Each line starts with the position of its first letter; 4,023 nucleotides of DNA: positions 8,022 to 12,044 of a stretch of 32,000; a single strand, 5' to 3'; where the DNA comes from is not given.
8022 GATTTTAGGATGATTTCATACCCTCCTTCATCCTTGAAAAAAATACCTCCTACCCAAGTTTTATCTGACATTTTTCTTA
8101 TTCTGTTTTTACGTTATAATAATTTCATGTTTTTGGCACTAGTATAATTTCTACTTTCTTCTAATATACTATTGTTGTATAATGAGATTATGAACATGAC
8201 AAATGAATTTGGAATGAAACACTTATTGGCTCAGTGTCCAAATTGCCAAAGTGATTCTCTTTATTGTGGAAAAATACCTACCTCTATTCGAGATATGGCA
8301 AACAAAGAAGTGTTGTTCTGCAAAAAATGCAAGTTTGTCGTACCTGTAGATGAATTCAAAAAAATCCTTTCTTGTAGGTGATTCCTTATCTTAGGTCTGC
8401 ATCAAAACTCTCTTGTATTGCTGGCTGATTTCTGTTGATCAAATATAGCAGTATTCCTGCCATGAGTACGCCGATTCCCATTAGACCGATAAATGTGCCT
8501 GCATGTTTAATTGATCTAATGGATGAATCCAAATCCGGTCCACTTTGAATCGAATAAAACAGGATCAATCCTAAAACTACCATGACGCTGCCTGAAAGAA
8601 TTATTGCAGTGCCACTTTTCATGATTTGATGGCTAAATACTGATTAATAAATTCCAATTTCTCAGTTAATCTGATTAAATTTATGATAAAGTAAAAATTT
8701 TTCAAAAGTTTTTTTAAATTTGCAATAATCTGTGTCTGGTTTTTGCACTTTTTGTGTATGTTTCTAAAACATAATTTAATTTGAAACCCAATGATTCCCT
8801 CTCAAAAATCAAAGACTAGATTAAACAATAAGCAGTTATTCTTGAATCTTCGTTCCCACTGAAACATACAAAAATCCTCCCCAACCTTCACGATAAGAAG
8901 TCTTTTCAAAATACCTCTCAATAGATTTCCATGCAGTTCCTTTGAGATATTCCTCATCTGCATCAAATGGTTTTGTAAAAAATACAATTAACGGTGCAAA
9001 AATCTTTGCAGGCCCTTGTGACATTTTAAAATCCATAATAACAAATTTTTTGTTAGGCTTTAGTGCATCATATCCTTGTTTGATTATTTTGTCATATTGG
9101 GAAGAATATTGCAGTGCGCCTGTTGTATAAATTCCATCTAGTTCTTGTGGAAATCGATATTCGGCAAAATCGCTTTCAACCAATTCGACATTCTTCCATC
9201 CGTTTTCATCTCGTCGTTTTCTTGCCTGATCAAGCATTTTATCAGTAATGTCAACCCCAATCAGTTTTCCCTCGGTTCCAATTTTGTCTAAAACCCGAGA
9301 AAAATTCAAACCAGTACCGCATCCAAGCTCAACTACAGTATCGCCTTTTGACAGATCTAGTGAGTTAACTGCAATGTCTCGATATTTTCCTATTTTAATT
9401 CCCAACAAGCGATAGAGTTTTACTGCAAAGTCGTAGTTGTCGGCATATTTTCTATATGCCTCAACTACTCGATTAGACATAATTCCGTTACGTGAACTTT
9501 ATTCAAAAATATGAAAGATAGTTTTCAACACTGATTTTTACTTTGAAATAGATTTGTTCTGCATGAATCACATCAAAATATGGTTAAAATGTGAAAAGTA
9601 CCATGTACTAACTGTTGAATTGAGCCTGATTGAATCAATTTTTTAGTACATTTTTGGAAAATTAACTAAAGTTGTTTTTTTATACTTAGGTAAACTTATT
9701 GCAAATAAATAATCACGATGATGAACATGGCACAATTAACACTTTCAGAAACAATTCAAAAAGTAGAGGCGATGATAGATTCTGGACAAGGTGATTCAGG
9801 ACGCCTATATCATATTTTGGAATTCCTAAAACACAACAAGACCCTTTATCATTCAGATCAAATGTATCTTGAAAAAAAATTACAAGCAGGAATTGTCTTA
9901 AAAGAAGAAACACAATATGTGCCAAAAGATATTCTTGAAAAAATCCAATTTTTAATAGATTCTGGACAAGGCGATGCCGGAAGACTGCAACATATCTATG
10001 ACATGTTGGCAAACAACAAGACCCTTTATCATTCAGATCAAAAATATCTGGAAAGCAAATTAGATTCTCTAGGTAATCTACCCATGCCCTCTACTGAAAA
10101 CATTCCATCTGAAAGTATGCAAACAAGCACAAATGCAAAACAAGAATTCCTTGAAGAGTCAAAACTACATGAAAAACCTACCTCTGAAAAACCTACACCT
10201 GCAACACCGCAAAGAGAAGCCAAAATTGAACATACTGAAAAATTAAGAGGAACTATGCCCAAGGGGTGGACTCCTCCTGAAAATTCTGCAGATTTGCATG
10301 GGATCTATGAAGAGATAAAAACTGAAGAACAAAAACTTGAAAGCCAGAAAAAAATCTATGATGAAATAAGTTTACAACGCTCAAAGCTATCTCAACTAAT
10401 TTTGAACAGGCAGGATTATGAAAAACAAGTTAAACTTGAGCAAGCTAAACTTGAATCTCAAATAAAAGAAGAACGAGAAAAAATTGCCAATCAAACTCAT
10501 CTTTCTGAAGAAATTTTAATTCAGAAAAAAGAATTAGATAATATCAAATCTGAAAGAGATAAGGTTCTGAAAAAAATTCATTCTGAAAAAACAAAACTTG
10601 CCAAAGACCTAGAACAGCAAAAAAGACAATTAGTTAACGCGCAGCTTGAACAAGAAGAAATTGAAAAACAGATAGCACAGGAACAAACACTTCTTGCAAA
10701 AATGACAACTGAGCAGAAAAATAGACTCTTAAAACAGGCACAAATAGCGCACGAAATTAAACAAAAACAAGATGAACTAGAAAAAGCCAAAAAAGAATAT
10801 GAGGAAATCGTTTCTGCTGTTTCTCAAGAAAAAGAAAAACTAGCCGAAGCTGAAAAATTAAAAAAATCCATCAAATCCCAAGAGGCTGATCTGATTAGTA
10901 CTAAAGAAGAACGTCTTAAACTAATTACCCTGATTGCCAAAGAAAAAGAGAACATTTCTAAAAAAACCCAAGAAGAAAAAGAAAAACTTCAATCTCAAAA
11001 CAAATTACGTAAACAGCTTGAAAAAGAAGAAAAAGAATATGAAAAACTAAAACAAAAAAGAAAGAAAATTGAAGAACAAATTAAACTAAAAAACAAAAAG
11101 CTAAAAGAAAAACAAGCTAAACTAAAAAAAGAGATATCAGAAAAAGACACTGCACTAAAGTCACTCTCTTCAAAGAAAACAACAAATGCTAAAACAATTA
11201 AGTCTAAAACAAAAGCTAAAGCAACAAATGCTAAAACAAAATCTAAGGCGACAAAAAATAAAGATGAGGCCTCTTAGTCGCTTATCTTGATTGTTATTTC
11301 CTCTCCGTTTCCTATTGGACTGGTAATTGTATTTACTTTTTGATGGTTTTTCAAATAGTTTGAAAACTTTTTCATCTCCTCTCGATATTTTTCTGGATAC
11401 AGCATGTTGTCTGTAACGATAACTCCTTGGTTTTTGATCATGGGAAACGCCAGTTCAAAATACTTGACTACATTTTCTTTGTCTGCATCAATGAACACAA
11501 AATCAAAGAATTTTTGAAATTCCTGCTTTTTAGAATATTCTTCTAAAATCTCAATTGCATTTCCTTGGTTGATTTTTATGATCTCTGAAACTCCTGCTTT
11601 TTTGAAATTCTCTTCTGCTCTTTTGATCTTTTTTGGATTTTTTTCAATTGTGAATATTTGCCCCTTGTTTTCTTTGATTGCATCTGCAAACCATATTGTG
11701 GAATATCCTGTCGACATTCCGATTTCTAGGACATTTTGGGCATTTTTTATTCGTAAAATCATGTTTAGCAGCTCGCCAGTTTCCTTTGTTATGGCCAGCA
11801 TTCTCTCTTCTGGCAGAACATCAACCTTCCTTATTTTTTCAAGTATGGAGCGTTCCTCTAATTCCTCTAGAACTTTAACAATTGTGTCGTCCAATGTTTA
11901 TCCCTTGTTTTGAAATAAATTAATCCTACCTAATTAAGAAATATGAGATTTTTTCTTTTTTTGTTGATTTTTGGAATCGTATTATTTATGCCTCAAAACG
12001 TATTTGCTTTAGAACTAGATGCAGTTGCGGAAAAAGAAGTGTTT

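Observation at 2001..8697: Solo cas1 heading a ~6.7-kb ORFan island right behind aEF-2: casposon-like context but no PolB, no cas2, no CRISPR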

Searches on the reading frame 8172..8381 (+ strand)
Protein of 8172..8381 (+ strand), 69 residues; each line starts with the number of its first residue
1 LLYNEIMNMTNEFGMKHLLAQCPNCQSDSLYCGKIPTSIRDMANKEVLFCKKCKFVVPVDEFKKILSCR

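Call 41: search_protein_families(library=pfam, proteins=[window:8172-8381:+], max_evalue=0.01)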
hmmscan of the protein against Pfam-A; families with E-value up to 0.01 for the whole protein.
window:8172-8381:+ (69 aa): 2 families
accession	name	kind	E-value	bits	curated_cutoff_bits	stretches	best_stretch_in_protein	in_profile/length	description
PF08274.17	Zn_Ribbon_YjdM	-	0.00016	22.1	30.8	1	19-54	2-26/30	PhnA Zinc-Ribbon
PF08271.17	Zn_Ribbon_TF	-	0.0024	17.8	29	1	21-54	2-26/43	TFIIB zinc-binding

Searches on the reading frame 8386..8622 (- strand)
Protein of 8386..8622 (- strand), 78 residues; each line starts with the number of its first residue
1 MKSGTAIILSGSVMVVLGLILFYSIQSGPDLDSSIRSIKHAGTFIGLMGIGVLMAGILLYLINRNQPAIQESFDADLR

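Call 41: search_protein_families(library=pfam, proteins=[window:8386-8622:-], max_evalue=0.01)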
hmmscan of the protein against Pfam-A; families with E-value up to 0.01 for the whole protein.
window:8386-8622:- (78 aa): 1 family
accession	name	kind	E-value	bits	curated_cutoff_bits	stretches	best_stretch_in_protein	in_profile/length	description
PF23600.1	DUF7139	-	0.00054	20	30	1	3-61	22-79/150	Domain of unknown function (DUF7139)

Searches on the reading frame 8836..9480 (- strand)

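Call 4: search_protein_families(library=pfam, proteins=[window:8836-9480:-], max_evalue=0.1)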
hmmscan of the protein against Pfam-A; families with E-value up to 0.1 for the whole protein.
window:8836-9480:- (214 aa): 20 families
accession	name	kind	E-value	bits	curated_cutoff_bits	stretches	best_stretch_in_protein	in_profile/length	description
PF13847.12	Methyltransf_31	-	1.7e-19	70.3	27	1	44-159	2-121/145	Methyltransferase domain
PF13649.12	Methyltransf_25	-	1.7e-16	61.1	27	1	49-143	1-96/97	Methyltransferase domain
PF01209.24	Ubie_methyltran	-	1.5e-15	57.7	20.1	1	3-153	7-156/233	ubiE/COQ5 methyltransferase family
PF08241.18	Methyltransf_11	-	2.1e-12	48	21.2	1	51-148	2-95/95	Methyltransferase domain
PF08242.18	Methyltransf_12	-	8.9e-12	46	30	1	50-143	1-95/98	Methyltransferase domain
PF13489.12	Methyltransf_23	-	2.6e-08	34.2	27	1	39-154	16-122/164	Methyltransferase domain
PF01135.25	PCMT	-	1.3e-07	32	20.3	1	37-104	65-132/210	Protein-L-isoaspartate(D-aspartate) O-methyltransferase (PCMT)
PF02353.26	CMAS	-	3.3e-06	27.1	27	1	34-147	51-163/273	Mycolic acid cyclopropane synthetase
PF05175.20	MTS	-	2.9e-05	24.2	23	1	38-148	24-138/170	Methyltransferase small domain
PF02390.23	Methyltransf_4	-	0.00024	21.1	24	1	48-107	4-66/173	Putative methyltransferase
PF00398.26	RrnaAD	-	0.00046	19.8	24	1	37-137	22-120/263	Ribosomal RNA adenine dimethylase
PF13679.12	Methyltransf_32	-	0.00059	20.3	27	1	42-112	22-96/143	Methyltransferase domain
PF01728.25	FtsJ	-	0.00079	19.8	24.1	1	43-102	19-72/181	FtsJ-like methyltransferase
PF08704.16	GCD14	-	0.0036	17.5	26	1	38-118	33-114/247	tRNA methyltransferase complex GCD14 subunit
PF03291.22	mRNA_G-N7_MeTrfase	-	0.0052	16.4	26.6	1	48-92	64-106/315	mRNA (guanine-N(7))-methyltransferase domain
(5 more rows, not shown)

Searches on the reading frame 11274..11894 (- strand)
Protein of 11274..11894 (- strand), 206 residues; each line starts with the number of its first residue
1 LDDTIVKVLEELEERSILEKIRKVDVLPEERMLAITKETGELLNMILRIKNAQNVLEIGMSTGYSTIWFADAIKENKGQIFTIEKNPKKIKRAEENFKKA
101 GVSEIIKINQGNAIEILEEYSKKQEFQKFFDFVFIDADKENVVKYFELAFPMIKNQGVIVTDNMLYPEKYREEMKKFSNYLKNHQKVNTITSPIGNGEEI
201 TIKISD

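Call 41: search_protein_families(library=pfam, proteins=[window:11274-11894:-], max_evalue=0.01)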
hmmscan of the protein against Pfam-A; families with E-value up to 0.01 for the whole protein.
window:11274-11894:- (206 aa): 19 families
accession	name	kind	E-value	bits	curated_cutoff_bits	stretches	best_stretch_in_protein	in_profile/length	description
PF01596.23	Methyltransf_3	-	6.3e-36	124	22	1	13-185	6-185/204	O-methyltransferase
PF13578.12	Methyltransf_24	-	3e-18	67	26.3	1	56-163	1-104/105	Methyltransferase domain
PF13847.12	Methyltransf_31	-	1.2e-09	38.4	27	1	50-179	2-127/145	Methyltransferase domain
PF01135.25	PCMT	-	1.2e-07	32.2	20.3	1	46-106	68-127/210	Protein-L-isoaspartate(D-aspartate) O-methyltransferase (PCMT)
PF02390.23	Methyltransf_4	-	6.7e-06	26.1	24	1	53-130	3-77/173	Putative methyltransferase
PF08704.16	GCD14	-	8.3e-06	26.1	26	1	42-137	31-121/247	tRNA methyltransferase complex GCD14 subunit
PF01189.24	Methyltr_RsmB-F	-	8.3e-06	26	27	1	45-137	2-87/199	16S rRNA methyltransferase RsmB/F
PF13649.12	Methyltransf_25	-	1.6e-05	25.9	27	1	55-154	1-94/97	Methyltransferase domain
PF02475.24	TRM5-TYW2_MTfase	-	7.3e-05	23.2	28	1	38-183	23-158/164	TRM5/TYW2 methyltransferase domain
PF02005.22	TRM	-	0.00073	19.3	27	1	51-159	49-149/376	N2,N2-dimethylguanosine tRNA methyltransferase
PF14740.11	DUF4471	-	0.0015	18.3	25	1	113-184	223-293/303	Domain of unknown function (DUF4471)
PF09445.16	Methyltransf_15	-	0.0022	18.1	22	1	63-135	12-77/165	RNA cap guanine-N2 methyltransferase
PF01209.24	Ubie_methyltran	-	0.0033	17.3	20.1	1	45-119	41-113/233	ubiE/COQ5 methyltransferase family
PF03602.21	Cons_hypoth95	-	0.0034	17.5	24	1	72-186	59-170/182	Conserved hypothetical protein 95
PF02353.26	CMAS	-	0.0041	16.9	27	1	46-176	57-179/273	Mycolic acid cyclopropane synthetase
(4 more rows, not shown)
